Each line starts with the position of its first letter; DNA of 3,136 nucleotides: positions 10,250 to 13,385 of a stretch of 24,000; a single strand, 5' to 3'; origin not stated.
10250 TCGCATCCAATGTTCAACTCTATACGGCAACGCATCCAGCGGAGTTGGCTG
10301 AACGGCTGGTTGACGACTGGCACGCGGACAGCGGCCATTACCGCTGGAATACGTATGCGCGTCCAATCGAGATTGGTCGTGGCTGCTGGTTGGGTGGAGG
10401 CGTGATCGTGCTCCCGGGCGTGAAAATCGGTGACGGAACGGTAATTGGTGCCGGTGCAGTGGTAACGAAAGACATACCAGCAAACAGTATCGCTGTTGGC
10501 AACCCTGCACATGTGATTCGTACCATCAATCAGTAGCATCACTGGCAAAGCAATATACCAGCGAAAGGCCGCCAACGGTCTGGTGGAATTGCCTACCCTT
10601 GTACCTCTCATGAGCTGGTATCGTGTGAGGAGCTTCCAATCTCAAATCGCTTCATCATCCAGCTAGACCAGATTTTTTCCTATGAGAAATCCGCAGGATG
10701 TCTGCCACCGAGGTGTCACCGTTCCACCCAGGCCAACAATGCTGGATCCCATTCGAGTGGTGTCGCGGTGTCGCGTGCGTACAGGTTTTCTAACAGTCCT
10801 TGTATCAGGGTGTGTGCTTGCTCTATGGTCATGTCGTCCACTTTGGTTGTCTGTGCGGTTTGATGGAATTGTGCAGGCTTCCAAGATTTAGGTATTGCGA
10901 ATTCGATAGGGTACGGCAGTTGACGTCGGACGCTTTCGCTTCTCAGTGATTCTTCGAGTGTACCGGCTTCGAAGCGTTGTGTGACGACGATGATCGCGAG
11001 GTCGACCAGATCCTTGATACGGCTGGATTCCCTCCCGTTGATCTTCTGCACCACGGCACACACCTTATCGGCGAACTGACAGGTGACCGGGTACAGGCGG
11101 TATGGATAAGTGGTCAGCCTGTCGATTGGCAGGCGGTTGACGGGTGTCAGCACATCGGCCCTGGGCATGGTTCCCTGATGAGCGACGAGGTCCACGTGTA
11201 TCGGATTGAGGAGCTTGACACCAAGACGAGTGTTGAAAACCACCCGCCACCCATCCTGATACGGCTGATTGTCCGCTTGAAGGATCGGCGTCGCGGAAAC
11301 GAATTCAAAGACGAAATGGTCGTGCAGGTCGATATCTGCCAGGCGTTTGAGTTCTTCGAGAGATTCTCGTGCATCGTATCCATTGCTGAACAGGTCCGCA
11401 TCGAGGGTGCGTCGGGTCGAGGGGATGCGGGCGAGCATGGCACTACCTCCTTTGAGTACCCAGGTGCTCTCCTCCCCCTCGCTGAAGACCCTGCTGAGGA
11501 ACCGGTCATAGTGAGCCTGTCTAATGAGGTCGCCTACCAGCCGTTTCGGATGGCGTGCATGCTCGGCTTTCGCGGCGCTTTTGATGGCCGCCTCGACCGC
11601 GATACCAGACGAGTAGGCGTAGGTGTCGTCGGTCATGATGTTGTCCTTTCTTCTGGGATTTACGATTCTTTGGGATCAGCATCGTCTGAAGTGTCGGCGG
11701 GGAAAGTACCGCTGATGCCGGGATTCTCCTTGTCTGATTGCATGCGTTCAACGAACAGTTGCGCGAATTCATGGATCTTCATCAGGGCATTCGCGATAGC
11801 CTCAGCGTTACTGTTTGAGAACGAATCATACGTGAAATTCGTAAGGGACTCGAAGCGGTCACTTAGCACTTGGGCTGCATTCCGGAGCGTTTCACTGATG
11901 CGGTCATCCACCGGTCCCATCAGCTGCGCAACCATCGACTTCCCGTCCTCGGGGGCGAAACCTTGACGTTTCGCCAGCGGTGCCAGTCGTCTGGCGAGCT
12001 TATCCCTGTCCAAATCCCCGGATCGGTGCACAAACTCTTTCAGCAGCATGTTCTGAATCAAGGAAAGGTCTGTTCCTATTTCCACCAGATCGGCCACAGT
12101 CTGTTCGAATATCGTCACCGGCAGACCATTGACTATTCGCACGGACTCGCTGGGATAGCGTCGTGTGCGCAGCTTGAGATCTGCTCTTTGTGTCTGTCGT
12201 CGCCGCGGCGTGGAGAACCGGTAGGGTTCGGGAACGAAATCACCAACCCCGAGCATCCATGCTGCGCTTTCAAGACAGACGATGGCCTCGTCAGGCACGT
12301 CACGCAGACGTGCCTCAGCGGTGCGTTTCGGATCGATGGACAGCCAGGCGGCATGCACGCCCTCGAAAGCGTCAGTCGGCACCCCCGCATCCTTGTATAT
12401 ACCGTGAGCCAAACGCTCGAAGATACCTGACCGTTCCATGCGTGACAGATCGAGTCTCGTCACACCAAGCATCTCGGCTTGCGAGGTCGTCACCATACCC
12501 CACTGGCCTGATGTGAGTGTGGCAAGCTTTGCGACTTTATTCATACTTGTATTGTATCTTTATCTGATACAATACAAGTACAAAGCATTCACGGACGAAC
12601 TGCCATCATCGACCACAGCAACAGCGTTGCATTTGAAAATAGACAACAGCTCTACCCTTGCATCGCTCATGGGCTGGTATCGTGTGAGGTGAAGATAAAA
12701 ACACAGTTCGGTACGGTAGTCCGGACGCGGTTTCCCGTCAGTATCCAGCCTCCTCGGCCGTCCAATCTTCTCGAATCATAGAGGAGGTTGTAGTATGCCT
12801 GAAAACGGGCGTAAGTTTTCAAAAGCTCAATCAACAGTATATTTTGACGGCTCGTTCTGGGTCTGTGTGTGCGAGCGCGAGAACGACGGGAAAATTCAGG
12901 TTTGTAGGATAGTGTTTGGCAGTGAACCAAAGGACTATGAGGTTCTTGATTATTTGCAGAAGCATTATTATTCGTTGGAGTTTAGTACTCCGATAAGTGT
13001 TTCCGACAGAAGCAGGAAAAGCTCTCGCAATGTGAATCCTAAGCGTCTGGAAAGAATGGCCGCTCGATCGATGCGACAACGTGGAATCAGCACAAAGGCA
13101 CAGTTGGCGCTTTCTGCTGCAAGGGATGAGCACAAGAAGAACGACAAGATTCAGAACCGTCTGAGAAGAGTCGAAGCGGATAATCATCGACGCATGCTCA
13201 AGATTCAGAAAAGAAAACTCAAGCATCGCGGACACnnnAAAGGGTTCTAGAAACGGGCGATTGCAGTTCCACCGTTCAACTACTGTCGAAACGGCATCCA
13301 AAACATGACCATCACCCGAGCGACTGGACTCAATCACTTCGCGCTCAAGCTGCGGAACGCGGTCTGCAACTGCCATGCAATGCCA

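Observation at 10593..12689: AbiE module is a discrete 2.06-kb cassette bracketed by 38-bp imperfect direct repeats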

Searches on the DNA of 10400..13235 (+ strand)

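Call 5: search_rna_families(source=window, start=10400, end=12900, threshold=evalue, max_evalue=10, show_alignments=4)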
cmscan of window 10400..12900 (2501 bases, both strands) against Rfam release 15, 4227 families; matches with E-value up to 10: 3.
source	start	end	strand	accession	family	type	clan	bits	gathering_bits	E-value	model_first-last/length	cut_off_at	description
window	12685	12781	+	RF01764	azaaromatic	Cis-reg; riboswitch;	-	67.7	45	1e-12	1-101/101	no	azaaromatic riboswitch aptamer (yjdF RNA)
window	12544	12580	+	RF03879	mir-2831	Gene; miRNA;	-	19.7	90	1.5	20-56/75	no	mir-2831 microRNA precursor family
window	12280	12333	-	RF02276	Hammerhead_II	Gene; ribozyme;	CL00010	16.8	37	5.5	1-66/66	no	Hammerhead ribozyme (type II)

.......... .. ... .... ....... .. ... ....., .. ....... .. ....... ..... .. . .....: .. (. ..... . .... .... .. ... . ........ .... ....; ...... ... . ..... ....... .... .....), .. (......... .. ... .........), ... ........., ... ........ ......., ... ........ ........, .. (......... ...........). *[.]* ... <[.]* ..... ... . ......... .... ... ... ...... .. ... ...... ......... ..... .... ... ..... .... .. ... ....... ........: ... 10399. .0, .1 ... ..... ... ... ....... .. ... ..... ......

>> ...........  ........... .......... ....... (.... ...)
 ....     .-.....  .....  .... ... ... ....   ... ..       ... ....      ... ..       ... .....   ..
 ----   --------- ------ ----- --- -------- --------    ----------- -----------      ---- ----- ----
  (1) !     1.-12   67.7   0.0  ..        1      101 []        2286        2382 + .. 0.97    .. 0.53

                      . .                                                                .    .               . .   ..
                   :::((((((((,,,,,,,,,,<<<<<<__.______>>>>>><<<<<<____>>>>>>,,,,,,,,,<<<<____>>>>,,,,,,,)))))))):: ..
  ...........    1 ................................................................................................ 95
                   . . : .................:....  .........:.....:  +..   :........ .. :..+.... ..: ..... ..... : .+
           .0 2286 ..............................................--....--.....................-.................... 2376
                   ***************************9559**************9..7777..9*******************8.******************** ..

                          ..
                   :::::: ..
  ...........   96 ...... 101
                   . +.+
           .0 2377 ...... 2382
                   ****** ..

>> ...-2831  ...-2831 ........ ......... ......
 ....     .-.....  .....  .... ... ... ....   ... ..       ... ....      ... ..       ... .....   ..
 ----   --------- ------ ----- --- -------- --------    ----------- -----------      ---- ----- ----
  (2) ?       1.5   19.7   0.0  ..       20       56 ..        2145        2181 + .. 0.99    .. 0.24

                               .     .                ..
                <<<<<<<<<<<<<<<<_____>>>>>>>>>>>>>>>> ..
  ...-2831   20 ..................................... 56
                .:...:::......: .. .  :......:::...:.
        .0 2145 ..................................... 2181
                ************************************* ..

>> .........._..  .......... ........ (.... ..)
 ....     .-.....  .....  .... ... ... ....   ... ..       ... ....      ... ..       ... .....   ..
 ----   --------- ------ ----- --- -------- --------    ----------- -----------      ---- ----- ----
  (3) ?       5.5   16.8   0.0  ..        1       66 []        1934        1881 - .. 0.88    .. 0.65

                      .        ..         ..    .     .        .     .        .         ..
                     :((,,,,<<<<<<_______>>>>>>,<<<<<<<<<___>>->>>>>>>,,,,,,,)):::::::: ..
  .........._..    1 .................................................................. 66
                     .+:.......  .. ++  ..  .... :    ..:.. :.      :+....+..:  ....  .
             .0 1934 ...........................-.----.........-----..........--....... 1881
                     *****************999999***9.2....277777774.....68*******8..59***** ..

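Call 19: search_dna_similar(query=window:10537-12794:+, collection=plasmids, mode=distant, max_rows=15)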
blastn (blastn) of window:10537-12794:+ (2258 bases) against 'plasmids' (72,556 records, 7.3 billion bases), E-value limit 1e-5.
No match.

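Call 20: search_dna_similar(query=window:10537-12794:+, collection=phages, mode=distant, max_rows=15)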
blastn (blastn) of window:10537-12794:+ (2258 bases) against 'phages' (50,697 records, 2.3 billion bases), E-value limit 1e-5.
No match.

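Call 35: search_rna_families(sources=[L022, L024, L012, L018], threshold=gathering)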
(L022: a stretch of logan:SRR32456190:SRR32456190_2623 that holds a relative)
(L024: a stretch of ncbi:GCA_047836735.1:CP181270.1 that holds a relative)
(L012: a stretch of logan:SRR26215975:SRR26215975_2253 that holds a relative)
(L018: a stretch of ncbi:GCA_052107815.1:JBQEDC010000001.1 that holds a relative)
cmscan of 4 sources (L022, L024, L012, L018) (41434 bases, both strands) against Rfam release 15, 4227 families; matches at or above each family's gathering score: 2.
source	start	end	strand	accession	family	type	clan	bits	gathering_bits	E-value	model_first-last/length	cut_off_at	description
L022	2509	2604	+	RF01764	azaaromatic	Cis-reg; riboswitch;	-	66.5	45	3.2e-11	1-101/101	no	azaaromatic riboswitch aptamer (yjdF RNA)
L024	5889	5984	+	RF01764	azaaromatic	Cis-reg; riboswitch;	-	62.6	45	3.6e-10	1-101/101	no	azaaromatic riboswitch aptamer (yjdF RNA)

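Call 95: search_rna_families(sources=[L057, L112, L038, L070, L068, L052, L027], threshold=gathering)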
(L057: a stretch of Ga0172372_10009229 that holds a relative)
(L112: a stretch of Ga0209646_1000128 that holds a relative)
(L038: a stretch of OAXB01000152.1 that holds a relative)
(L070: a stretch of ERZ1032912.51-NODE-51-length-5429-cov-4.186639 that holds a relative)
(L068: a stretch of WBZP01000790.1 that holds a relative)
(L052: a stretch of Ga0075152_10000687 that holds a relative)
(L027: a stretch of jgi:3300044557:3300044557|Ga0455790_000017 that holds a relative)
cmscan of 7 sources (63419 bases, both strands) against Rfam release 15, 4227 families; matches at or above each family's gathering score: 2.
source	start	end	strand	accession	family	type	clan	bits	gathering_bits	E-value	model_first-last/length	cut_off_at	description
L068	41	113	+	RF00005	tRNA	Gene; tRNA;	CL00001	69.8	29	3.5e-13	1-71/71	no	tRNA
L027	8034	8106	-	RF00005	tRNA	Gene; tRNA;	CL00001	68.3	29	9.3e-13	1-71/71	no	tRNA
